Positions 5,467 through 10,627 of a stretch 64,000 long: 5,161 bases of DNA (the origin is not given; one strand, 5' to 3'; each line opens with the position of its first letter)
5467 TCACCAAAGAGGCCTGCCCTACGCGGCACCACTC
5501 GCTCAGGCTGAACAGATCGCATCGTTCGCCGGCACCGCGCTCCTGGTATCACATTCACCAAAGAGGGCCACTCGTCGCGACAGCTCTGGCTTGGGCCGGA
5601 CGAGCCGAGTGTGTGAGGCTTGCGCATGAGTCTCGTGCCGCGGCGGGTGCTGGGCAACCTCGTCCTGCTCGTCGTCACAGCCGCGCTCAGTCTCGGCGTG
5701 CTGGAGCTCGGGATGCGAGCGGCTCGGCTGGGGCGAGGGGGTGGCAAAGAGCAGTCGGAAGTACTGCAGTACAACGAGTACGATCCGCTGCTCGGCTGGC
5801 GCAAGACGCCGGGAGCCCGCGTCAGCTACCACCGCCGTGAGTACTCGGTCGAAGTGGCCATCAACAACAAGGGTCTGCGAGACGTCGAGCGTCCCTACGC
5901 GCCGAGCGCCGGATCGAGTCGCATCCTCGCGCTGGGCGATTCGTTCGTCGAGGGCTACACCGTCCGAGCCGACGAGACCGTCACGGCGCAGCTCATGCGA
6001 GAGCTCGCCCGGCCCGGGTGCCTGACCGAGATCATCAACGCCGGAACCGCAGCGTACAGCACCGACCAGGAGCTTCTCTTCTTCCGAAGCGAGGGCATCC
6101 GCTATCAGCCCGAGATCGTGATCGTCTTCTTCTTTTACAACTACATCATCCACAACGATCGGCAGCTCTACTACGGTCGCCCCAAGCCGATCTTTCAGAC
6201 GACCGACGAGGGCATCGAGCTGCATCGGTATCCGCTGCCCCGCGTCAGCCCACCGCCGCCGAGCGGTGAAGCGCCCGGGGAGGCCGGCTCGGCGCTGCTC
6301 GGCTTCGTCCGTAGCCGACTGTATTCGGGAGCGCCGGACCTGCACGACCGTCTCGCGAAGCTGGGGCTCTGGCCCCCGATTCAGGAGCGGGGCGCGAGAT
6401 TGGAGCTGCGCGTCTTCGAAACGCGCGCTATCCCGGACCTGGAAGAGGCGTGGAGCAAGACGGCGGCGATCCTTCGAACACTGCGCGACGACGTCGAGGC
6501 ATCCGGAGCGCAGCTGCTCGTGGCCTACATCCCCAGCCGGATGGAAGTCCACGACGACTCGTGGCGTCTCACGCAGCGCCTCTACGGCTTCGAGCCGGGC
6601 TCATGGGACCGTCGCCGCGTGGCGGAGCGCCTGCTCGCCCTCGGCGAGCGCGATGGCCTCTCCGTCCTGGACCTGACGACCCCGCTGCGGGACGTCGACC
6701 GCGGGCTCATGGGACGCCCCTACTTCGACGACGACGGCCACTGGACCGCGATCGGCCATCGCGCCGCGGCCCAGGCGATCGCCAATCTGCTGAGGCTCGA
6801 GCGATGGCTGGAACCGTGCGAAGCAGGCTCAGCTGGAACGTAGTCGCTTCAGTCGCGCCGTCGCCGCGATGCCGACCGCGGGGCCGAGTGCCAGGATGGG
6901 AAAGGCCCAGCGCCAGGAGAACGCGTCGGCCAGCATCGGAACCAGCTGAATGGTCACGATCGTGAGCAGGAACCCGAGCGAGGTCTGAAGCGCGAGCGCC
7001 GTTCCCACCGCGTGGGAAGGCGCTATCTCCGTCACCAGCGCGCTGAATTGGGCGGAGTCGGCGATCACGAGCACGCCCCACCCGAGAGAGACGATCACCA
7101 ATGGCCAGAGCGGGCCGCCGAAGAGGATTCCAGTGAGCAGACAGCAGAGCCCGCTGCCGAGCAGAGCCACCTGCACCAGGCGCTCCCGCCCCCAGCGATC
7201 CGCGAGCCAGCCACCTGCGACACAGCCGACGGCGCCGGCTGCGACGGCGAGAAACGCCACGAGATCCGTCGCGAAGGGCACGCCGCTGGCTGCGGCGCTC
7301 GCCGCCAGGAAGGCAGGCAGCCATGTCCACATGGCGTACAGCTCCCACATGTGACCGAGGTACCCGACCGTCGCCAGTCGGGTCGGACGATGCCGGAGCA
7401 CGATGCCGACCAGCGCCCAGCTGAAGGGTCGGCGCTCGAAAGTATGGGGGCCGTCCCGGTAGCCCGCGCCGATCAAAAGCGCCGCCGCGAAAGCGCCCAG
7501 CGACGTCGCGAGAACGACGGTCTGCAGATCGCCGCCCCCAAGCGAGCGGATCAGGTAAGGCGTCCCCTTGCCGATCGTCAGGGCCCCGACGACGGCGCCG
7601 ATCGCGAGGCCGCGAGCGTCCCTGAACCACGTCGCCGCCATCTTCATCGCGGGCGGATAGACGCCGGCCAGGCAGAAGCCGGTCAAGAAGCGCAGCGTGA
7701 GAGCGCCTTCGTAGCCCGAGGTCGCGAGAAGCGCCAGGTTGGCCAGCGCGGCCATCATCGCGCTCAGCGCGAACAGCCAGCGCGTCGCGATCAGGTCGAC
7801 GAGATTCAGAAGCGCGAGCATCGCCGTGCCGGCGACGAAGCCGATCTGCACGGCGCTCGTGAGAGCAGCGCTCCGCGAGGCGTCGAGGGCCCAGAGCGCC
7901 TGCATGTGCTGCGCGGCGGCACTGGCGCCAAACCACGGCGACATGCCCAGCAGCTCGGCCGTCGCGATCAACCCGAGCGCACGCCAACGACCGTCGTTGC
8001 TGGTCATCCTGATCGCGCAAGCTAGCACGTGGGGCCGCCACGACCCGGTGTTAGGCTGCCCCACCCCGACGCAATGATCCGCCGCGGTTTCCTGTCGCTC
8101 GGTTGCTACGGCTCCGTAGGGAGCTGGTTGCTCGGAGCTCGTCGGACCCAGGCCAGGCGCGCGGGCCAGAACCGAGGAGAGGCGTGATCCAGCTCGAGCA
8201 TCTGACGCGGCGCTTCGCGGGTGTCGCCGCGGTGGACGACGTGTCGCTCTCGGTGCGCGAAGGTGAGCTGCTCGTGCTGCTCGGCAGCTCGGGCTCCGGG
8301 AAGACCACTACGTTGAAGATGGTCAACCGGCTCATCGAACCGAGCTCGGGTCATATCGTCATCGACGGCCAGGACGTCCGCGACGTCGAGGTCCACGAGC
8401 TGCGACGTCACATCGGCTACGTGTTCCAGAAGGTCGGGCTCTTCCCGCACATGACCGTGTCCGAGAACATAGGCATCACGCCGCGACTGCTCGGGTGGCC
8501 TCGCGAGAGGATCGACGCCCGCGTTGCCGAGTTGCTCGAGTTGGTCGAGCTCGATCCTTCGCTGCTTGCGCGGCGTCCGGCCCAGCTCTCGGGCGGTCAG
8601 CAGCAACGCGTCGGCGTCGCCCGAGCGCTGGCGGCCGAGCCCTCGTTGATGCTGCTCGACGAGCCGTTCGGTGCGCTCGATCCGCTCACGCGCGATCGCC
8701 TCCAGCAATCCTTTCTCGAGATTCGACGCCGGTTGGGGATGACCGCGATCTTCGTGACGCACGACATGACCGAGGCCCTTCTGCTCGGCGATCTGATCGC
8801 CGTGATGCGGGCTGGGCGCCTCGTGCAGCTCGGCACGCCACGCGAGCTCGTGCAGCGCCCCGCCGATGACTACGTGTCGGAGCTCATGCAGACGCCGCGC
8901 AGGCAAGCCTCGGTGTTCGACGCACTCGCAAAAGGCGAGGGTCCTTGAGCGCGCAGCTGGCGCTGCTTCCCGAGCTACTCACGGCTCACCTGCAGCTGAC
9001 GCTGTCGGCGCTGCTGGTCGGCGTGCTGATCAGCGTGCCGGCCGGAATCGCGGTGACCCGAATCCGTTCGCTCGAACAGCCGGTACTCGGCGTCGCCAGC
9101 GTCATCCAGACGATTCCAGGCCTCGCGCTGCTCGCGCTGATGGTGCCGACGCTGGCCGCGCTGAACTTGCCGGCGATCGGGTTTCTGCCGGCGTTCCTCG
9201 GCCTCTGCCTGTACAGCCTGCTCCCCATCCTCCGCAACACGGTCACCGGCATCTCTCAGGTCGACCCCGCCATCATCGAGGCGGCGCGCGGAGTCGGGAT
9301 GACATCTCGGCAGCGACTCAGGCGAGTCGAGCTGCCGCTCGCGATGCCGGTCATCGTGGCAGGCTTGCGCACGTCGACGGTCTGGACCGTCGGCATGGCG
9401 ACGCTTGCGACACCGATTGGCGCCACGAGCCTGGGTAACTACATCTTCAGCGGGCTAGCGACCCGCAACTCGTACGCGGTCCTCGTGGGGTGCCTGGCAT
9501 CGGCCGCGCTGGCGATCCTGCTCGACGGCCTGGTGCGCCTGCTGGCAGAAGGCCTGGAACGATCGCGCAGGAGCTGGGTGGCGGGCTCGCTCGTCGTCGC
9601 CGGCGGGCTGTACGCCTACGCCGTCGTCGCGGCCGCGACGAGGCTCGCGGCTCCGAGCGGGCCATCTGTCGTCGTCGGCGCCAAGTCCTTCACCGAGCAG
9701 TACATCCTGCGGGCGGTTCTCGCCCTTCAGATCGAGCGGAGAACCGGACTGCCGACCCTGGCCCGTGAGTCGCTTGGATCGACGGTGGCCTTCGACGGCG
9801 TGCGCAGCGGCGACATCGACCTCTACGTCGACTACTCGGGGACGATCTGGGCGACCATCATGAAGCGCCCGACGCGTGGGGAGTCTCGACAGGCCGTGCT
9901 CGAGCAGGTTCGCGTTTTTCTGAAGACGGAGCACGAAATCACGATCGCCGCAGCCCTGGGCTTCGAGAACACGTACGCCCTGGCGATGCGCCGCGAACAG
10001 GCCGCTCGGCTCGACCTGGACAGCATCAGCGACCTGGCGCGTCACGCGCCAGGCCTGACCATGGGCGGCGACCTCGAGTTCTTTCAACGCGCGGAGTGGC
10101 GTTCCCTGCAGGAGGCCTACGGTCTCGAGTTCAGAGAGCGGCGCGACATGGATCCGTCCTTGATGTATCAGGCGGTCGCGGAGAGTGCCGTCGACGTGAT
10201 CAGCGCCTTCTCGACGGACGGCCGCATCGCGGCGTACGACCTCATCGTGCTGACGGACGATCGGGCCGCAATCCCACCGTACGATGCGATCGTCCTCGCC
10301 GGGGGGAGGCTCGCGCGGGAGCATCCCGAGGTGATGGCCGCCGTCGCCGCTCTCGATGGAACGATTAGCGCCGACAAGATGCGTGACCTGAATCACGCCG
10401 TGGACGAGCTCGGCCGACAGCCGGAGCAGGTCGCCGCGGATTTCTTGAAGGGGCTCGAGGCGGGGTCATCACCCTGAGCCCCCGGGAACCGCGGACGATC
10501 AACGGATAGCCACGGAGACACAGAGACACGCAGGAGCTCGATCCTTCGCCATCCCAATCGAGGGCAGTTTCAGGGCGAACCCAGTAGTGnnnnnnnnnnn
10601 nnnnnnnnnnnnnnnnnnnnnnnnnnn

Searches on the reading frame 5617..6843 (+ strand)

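Call 13: search_protein_families(library=pfam, proteins=[window:5617-6843:+], max_evalue=0.001)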
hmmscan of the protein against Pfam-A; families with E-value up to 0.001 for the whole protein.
window:5617-6843:+ (408 aa): 3 families
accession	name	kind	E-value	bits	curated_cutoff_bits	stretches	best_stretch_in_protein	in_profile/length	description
PF16822.11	ALGX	-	3.9e-12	46.8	26.5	1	276-398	22-136/268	SGNH hydrolase-like domain, acetyltransferase AlgX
PF13472.12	Lipase_GDSL_2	-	3.3e-10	41.2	32.9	1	105-172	1-70/178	GDSL-like Lipase/Acylhydrolase family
PF19040.6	SGNH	-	3.6e-05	24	27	0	284-389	130-247/248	SGNH domain (fused to AT3 domains)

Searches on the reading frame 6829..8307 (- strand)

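Call 13: search_protein_families(library=pfam, proteins=[window:6829-8307:-], max_evalue=0.001)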
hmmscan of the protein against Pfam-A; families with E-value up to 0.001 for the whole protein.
window:6829-8307:- (492 aa): 1 family
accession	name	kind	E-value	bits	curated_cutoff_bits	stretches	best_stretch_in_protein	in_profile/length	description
PF07690.21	MFS_1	-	4e-19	69.2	33.4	1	125-450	12-344/347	Major Facilitator Superfamily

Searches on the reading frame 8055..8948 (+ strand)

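Call 13: search_protein_families(library=pfam, proteins=[window:8055-8948:+], max_evalue=0.001)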
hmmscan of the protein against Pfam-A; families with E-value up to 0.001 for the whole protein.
window:8055-8948:+ (297 aa): 3 families
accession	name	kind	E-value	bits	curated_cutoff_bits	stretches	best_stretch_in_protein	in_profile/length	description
PF00005.33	ABC_tran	-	1.5e-39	136.2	25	1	61-205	2-136/137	ABC transporter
PF13304.12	AAA_21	-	4.8e-06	27.3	27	0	173-238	233-300/304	AAA domain, putative AbiEii toxin, Type IV TA system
PF06414.18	Zeta_toxin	-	0.00036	20.5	22.3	1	72-110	18-56/199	Zeta toxin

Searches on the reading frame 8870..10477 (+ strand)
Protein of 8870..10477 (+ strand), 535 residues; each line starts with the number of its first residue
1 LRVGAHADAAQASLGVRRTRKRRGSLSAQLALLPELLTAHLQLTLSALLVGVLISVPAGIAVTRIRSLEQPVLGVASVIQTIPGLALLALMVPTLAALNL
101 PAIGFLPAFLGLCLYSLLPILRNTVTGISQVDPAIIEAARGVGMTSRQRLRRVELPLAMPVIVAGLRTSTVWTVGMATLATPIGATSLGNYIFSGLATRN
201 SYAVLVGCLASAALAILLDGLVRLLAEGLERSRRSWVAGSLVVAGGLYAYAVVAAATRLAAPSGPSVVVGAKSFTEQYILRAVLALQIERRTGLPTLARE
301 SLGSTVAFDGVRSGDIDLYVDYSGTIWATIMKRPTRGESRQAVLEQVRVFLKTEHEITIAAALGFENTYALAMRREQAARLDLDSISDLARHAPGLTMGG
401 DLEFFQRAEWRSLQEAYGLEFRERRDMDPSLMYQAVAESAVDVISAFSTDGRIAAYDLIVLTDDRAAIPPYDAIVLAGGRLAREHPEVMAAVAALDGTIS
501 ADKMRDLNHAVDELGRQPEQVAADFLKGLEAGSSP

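Call 13: search_protein_families(library=pfam, proteins=[window:8870-10477:+], max_evalue=0.001)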
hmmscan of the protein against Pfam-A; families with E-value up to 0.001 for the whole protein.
window:8870-10477:+ (535 aa): 2 families
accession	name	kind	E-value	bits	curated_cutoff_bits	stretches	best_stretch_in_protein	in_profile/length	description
PF04069.17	OpuAC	-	9e-55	186.5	21.2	1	266-527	2-256/257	Substrate binding domain of ABC-type glycine betaine transport system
PF00528.27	BPD_transp_1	-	9.3e-21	74.8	26.4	1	56-229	2-182/184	Binding-protein-dependent transport system inner membrane component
